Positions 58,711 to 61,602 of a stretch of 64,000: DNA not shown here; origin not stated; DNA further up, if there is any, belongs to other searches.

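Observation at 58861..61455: Sensory-type [FeFe]-hydrogenase module fused to GGDEF-EAL: candidate H2/redox-gated c-di-GMP enzyme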

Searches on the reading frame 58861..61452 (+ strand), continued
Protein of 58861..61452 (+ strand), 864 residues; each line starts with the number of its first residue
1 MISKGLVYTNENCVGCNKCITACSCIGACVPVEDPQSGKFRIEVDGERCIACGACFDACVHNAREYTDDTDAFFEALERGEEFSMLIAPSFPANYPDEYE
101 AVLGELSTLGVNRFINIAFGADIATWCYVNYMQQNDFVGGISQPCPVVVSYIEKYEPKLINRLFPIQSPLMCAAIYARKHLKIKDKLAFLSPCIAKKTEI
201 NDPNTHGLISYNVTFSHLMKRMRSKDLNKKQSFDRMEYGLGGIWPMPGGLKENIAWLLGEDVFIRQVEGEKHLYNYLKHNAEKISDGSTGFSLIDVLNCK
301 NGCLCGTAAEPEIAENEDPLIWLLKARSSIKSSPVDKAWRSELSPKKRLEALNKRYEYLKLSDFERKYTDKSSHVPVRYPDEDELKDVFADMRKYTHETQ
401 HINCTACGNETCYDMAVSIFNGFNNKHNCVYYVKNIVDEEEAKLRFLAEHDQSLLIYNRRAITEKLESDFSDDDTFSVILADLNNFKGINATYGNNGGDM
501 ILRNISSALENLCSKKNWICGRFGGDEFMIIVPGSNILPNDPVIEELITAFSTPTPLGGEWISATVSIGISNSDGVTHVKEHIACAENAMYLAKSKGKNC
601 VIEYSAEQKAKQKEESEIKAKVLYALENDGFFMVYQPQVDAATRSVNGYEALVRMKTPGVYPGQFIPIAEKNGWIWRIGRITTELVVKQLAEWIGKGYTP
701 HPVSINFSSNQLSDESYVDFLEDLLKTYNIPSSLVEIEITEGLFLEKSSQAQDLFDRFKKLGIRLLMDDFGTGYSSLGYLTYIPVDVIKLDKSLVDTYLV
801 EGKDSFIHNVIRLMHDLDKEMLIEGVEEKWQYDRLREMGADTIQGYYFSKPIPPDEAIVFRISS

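Call 39: fold_search(model_id=the predicted structure, library=pdb)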
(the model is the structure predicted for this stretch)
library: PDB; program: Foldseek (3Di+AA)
matches with E <= 10: 1106; with E <= 0.001: 254
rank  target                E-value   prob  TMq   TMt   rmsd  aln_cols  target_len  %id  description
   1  5m3c_B                8.5e-33  1.00  0.37  0.69   7.4       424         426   31  Structure of the hybrid domain (GGDEF-EAL) of PA0575 from Pseudomonas aeruginosa PAO1 at 2.8 Ang. with GTP and Ca2+ bo (released 2017-12-20)
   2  4rnh                  2.5e-32  1.00  0.31  0.60  13.6       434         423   31  PaMorA tandem diguanylate cyclase - phosphodiesterase, c-di-GMP complex (released 2014-11-19)
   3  4rnf                  7.9e-32  1.00  0.32  0.61  13.4       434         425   31  PaMorA tandem diguanylate cyclase - mutant phosphodiesterase, apo form (released 2014-11-19)
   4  5m3c_A                5.3e-31  1.00  0.30  0.57  10.7       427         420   30  Structure of the hybrid domain (GGDEF-EAL) of PA0575 from Pseudomonas aeruginosa PAO1 at 2.8 Ang. with GTP and Ca2+ bo (released 2017-12-20)
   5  9cmf_A                1.1e-29  1.00  0.31  0.34  14.1       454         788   26  Substrate bound DosP (released 2024-11-20)
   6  5xge                  2.7e-29  1.00  0.28  0.43  18.1       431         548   28  Crystal structure of the PAS-GGDEF-EAL domain of PA0861 from Pseudomonas aeruginosa in complex with cyclic di-GMP (released 2017-12-20)
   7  5xgd                  3.0e-29  1.00  0.28  0.43  18.1       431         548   28  Crystal structure of the PAS-GGDEF-EAL domain of PA0861 from Pseudomonas aeruginosa in complex with GTP (released 2017-12-20)
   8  5xgb                  8.5e-29  1.00  0.28  0.43  18.1       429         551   28  Crystal structure of the PAS-GGDEF-EAL domain of PA0861 from Pseudomonas aeruginosa (released 2017-12-20)
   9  9bkv_A                2.1e-28  1.00  0.30  0.32  18.7       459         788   27  DosP R97A bent form (released 2024-11-20)
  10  9bgv_A                1.0e-27  1.00  0.29  0.32  14.5       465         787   27  DosP R97A straight form (released 2024-11-20)
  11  9ce0_B                1.8e-27  1.00  0.30  0.33  13.8       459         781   27  DosP Apo Bent form (released 2024-11-20)
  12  9bkv_B                3.3e-27  1.00  0.30  0.33  13.7       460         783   28  DosP R97A bent form (released 2024-11-20)
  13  9cdr_A                1.1e-23  1.00  0.30  0.32  14.3       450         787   26  DosP Apo straight form (released 2024-11-20)
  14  3pjw                  2.0e-22  1.00  0.26  0.51  17.6       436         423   23  Structure of Pseudomonas fluorescence LapD GGDEF-EAL dual domain, I23 (released 2011-02-09)
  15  6pwk_A                1.6e-21  1.00  0.27  0.51  10.6       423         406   20  Vibrio cholerae LapD S helix-GGDEF-EAL (bound to c-di-GMP) (released 2019-10-09)
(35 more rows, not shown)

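Call 50: search_protein_families(library=ncbifam, proteins=[L038:288-1388:+, L038:1561-2955:+, L038:2960-4255:+, L050:13023-14468:+, L055:11973-13418:+, L057:3821-5266:+, L078:11995-12993:+, L078:13019-14458:+], max_evalue=1e-10)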
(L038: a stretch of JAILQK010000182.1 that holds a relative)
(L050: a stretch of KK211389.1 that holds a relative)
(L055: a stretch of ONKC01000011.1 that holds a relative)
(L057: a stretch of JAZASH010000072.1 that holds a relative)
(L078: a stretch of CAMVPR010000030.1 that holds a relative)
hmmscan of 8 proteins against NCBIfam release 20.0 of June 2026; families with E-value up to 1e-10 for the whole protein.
L038:288-1388:+ (367 aa): 13 families
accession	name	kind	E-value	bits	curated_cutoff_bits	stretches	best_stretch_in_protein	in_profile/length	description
TIGR03956.1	rSAM_HydE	equivalog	3.1e-160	533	254.6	1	26-362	3-340/340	[FeFe] hydrogenase H-cluster radical SAM maturase HydE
TIGR03910.1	pyrrolys_PylB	equivalog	4.9e-50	170.4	348.2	1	25-333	9-318/347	methylornithine synthase PylB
TIGR00433.2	bioB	equivalog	1.6e-22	80.1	225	1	33-311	2-281/307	biotin synthase BioB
TIGR03955.1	rSAM_HydG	equivalog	2.2e-22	79.1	312.15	1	36-199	50-218/470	[FeFe] hydrogenase H-cluster radical SAM maturase HydG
TIGR02351.2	thiH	equivalog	1e-17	64.3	380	1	27-203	28-205/364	2-iminoacetate synthase ThiH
TIGR03699.1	menaquin_MqnC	equivalog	6.5e-15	54.8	428.1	1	32-259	1-240/342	cyclic dehypoxanthinyl futalosine synthase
TIGR03957.1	rSAM_HmdB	equivalog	1.2e-14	54.2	320.9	1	35-322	2-292/317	5,10-methenyltetrahydromethanopterin hydrogenase cofactor biosynthesis protein HmdB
TIGR03551.1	F420_cofH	equivalog_domain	1.7e-12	46.8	374.1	1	35-153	2-121/345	5-amino-6-(D-ribitylamino)uracil--L-tyrosine 4-hydroxyphenyl transferase CofH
NF006687.0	PRK09234.1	equivalog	1.7e-12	46.4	1018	1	31-153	489-613/849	bifunctional FO biosynthesis protein CofGH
NF005609.0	PRK07360.1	equivalog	4.8e-12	45.3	426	1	22-153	9-144/374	7,8-didemethyl-8-hydroxy-5-deazariboflavin synthase subunit CofH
TIGR00423.1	TIGR00423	subfamily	7.3e-12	45.1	260.25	0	75-153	9-87/310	CofH family radical SAM protein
TIGR03700.1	mena_SCO4494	equivalog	2.4e-11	43.2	434.55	1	26-153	3-130/351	aminofutalosine synthase MqnE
TIGR02668.1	moaA_archaeal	equivalog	3.6e-11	42.6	325.25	1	65-215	5-151/303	GTP 3',8-cyclase MoaA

L038:1561-2955:+ (465 aa): 7 families
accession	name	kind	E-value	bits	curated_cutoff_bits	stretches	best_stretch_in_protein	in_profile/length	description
TIGR03955.1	rSAM_HydG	equivalog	5.4e-277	918.6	312.15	1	2-465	7-470/470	[FeFe] hydrogenase H-cluster radical SAM maturase HydG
TIGR02351.2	thiH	equivalog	1.9e-85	287.1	380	1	28-377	25-359/364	2-iminoacetate synthase ThiH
TIGR03910.1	pyrrolys_PylB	equivalog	2.6e-28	98.9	348.2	1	28-244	4-215/347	methylornithine synthase PylB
TIGR03956.1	rSAM_HydE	equivalog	3.5e-26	92.3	254.6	1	34-268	3-224/340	[FeFe] hydrogenase H-cluster radical SAM maturase HydE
TIGR04158.1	rSAM_MIA_synth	equivalog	1e-16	60.8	400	1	49-365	29-350/368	3-methyl-2-indolic acid synthase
TIGR00433.2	bioB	equivalog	1.1e-12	47.8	225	1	44-313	5-260/307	biotin synthase BioB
NF005609.0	PRK07360.1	equivalog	3.8e-11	42.4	426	1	26-156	5-137/374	7,8-didemethyl-8-hydroxy-5-deazariboflavin synthase subunit CofH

L038:2960-4255:+ (432 aa): 7 families
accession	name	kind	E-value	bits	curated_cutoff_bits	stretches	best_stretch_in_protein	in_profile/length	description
TIGR03918.1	GTP_HydF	equivalog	2.6e-157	523.7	325.55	2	179-427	143-391/392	[FeFe] hydrogenase H-cluster maturation GTPase HydF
TIGR03594.1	GTPase_EngA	equivalog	1.4e-21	77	306.7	1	12-135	172-299/432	ribosome biogenesis GTPase Der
TIGR00231.1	small_GTP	domain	1.2e-18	67.5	42.5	1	15-141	3-127/164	GTP-binding protein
TIGR00450.1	mnmE_trmE_thdF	equivalog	2.8e-17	62.9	252.6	1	16-134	210-328/446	tRNA uridine-5-carboxymethylaminomethyl(34) synthesis GTPase MnmE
NF000908.1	PRK00089.1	equivalog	1.2e-16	60.8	237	1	18-204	6-168/291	GTPase Era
NF003661.0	PRK05291.1-3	equivalog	7.4e-15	55.2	380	1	7-206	204-373/448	tRNA uridine-5-carboxymethylaminomethyl(34) synthesis GTPase MnmE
TIGR00436.1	era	equivalog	1.3e-14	54.3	116.25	1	17-140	2-124/270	GTPase Era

L050:13023-14468:+ (482 aa): 5 families
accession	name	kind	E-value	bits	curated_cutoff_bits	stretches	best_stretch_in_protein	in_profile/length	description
TIGR03955.1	rSAM_HydG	equivalog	1.5e-274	910.6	312.15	1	4-482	1-470/470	[FeFe] hydrogenase H-cluster radical SAM maturase HydG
TIGR02351.2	thiH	equivalog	1.5e-82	277.6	380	1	59-389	36-355/364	2-iminoacetate synthase ThiH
TIGR03910.1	pyrrolys_PylB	equivalog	3.7e-25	88.6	348.2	1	57-224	17-183/347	methylornithine synthase PylB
TIGR03956.1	rSAM_HydE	equivalog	4.9e-25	88.5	254.6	1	57-261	10-206/340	[FeFe] hydrogenase H-cluster radical SAM maturase HydE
TIGR04158.1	rSAM_MIA_synth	equivalog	8.4e-18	64.3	400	1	71-377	35-346/368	3-methyl-2-indolic acid synthase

L055:11973-13418:+ (482 aa): 6 families
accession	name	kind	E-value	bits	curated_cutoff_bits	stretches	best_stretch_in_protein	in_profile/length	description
TIGR03955.1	rSAM_HydG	equivalog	4.1e-270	896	312.15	1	4-482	1-470/470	[FeFe] hydrogenase H-cluster radical SAM maturase HydG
TIGR02351.2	thiH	equivalog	3.8e-85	286.1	380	1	50-392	27-358/364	2-iminoacetate synthase ThiH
TIGR03910.1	pyrrolys_PylB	equivalog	1.4e-24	86.6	348.2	1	58-258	18-213/347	methylornithine synthase PylB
TIGR03956.1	rSAM_HydE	equivalog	7.3e-24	84.6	254.6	1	57-262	10-207/340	[FeFe] hydrogenase H-cluster radical SAM maturase HydE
TIGR04158.1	rSAM_MIA_synth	equivalog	9.3e-19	67.4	400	1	80-377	44-346/368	3-methyl-2-indolic acid synthase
TIGR00433.2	bioB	equivalog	1.2e-11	44.4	225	1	58-347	3-281/307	biotin synthase BioB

L057:3821-5266:+ (482 aa): 5 families
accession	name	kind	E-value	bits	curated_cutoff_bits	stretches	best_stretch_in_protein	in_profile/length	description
TIGR03955.1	rSAM_HydG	equivalog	2.2e-275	913.4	312.15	1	4-482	1-470/470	[FeFe] hydrogenase H-cluster radical SAM maturase HydG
TIGR02351.2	thiH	equivalog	1.6e-84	284.1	380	1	51-393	28-359/364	2-iminoacetate synthase ThiH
TIGR03910.1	pyrrolys_PylB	equivalog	2.3e-25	89.3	348.2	1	56-224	16-183/347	methylornithine synthase PylB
TIGR03956.1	rSAM_HydE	equivalog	3.3e-24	85.8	254.6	1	57-255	10-200/340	[FeFe] hydrogenase H-cluster radical SAM maturase HydE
TIGR04158.1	rSAM_MIA_synth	equivalog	7.2e-19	67.8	400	1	61-384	25-353/368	3-methyl-2-indolic acid synthase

L078:11995-12993:+ (333 aa): 5 families
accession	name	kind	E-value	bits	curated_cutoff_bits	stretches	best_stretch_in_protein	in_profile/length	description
TIGR03956.1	rSAM_HydE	equivalog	2.9e-162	539.7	254.6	1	2-331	11-340/340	[FeFe] hydrogenase H-cluster radical SAM maturase HydE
TIGR03910.1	pyrrolys_PylB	equivalog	1.3e-38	132.8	348.2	1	2-288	18-304/347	methylornithine synthase PylB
TIGR00433.2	bioB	equivalog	9.1e-22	77.7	225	1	8-281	8-282/307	biotin synthase BioB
TIGR02351.2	thiH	equivalog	9.6e-17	61.1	380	1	3-163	36-194/364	2-iminoacetate synthase ThiH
TIGR03955.1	rSAM_HydG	equivalog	8.4e-16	57.4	312.15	1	11-163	56-213/470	[FeFe] hydrogenase H-cluster radical SAM maturase HydG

L078:13019-14458:+ (480 aa): 5 families
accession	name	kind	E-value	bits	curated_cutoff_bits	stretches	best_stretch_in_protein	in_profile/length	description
TIGR03955.1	rSAM_HydG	equivalog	4.3e-263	872.8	312.15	1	3-480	1-470/470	[FeFe] hydrogenase H-cluster radical SAM maturase HydG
TIGR02351.2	thiH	equivalog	7.7e-84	281.8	380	1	52-392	30-359/364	2-iminoacetate synthase ThiH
TIGR03910.1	pyrrolys_PylB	equivalog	7e-24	84.3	348.2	1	56-234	17-191/347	methylornithine synthase PylB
TIGR03956.1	rSAM_HydE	equivalog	3.1e-21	76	254.6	1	57-225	11-174/340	[FeFe] hydrogenase H-cluster radical SAM maturase HydE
TIGR04158.1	rSAM_MIA_synth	equivalog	1.6e-18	66.6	400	1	81-376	46-346/368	3-methyl-2-indolic acid synthase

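Call 53: search_protein_families(library=pfam, proteins=[L050:9956-11941:+, L055:10001-11947:+, L057:1848-3794:+, L078:9977-11953:+], max_evalue=0.0001)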
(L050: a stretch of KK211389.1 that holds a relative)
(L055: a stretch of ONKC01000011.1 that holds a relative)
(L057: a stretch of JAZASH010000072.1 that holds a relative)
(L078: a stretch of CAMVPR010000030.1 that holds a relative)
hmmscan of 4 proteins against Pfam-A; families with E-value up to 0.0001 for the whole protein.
L050:9956-11941:+ (662 aa): 8 families
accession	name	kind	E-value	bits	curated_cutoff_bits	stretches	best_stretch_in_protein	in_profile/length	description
PF02906.19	Fe_hyd_lg_C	-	2.1e-30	106.6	22.1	1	93-317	2-244/245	Iron only hydrogenase large subunit, C-terminal domain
PF00015.26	MCPsignal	-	1.6e-22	80.6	34.6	1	527-660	26-152/172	Methyl-accepting chemotaxis protein (MCP) signalling domain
PF00037.32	Fer4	-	8.9e-08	32.1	21.1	0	53-75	1-23/24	4Fe-4S binding domain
PF12838.12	Fer4_7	-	1.4e-06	29.1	27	1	23-74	1-52/52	4Fe-4S dicluster domain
PF11932.13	DUF3450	-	4.2e-06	26.7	32.6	0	572-657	8-93/241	Protein of unknown function (DUF3450)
PF12837.12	Fer4_6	-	7.8e-06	26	25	0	53-74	2-23/24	4Fe-4S binding domain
PF13187.11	Fer4_9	-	3.7e-05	24.1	27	1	23-74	1-51/52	4Fe-4S dicluster domain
PF04060.18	FeS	-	4.8e-05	23.4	23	1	412-441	3-32/33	Putative Fe-S cluster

L055:10001-11947:+ (649 aa): 4 families
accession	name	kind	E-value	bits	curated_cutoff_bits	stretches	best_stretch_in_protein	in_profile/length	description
PF02906.19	Fe_hyd_lg_C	-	1.6e-34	120.1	22.1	1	83-306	3-244/245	Iron only hydrogenase large subunit, C-terminal domain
PF00015.26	MCPsignal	-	5.3e-20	72.4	34.6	1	512-645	22-155/172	Methyl-accepting chemotaxis protein (MCP) signalling domain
PF00037.32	Fer4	-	9.1e-07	28.9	21.1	0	43-64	2-23/24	4Fe-4S binding domain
PF12838.12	Fer4_7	-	8e-06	26.7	27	1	12-63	1-52/52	4Fe-4S dicluster domain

L057:1848-3794:+ (649 aa): 6 families
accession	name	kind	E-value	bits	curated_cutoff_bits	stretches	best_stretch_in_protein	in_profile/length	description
PF02906.19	Fe_hyd_lg_C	-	3.9e-31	109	22.1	1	83-306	3-244/245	Iron only hydrogenase large subunit, C-terminal domain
PF00015.26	MCPsignal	-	6.9e-20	72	34.6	1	498-646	15-149/172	Methyl-accepting chemotaxis protein (MCP) signalling domain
PF00037.32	Fer4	-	7.1e-08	32.4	21.1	1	43-63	2-22/24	4Fe-4S binding domain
PF12838.12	Fer4_7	-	8e-07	29.9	27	1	12-63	1-52/52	4Fe-4S dicluster domain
PF12837.12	Fer4_6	-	8.6e-07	29.1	25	0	42-63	2-23/24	4Fe-4S binding domain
PF13187.11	Fer4_9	-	3.2e-05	24.3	27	1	12-62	1-50/52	4Fe-4S dicluster domain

L078:9977-11953:+ (659 aa): 9 families
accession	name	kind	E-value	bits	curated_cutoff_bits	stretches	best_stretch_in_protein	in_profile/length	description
PF02906.19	Fe_hyd_lg_C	-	2e-31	109.9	22.1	1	89-312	3-244/245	Iron only hydrogenase large subunit, C-terminal domain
PF00015.26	MCPsignal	-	3.4e-23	82.8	34.6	1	541-656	43-155/172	Methyl-accepting chemotaxis protein (MCP) signalling domain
PF00037.32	Fer4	-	1.9e-08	34.2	21.1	1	49-70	2-23/24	4Fe-4S binding domain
PF12838.12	Fer4_7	-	1.3e-07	32.4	27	1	18-69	1-52/52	4Fe-4S dicluster domain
PF12837.12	Fer4_6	-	5.2e-07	29.7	25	0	47-69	1-23/24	4Fe-4S binding domain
PF14697.11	Fer4_21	-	4.7e-06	27.1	35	0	50-69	3-25/59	4Fe-4S dicluster domain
PF13187.11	Fer4_9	-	3.8e-05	24.1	27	1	18-68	1-50/52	4Fe-4S dicluster domain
PF04060.18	FeS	-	3.9e-05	23.7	23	1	410-438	4-32/33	Putative Fe-S cluster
PF13237.11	Fer4_10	-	8.2e-05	22.9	25.5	0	13-65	3-52/53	4Fe-4S dicluster domain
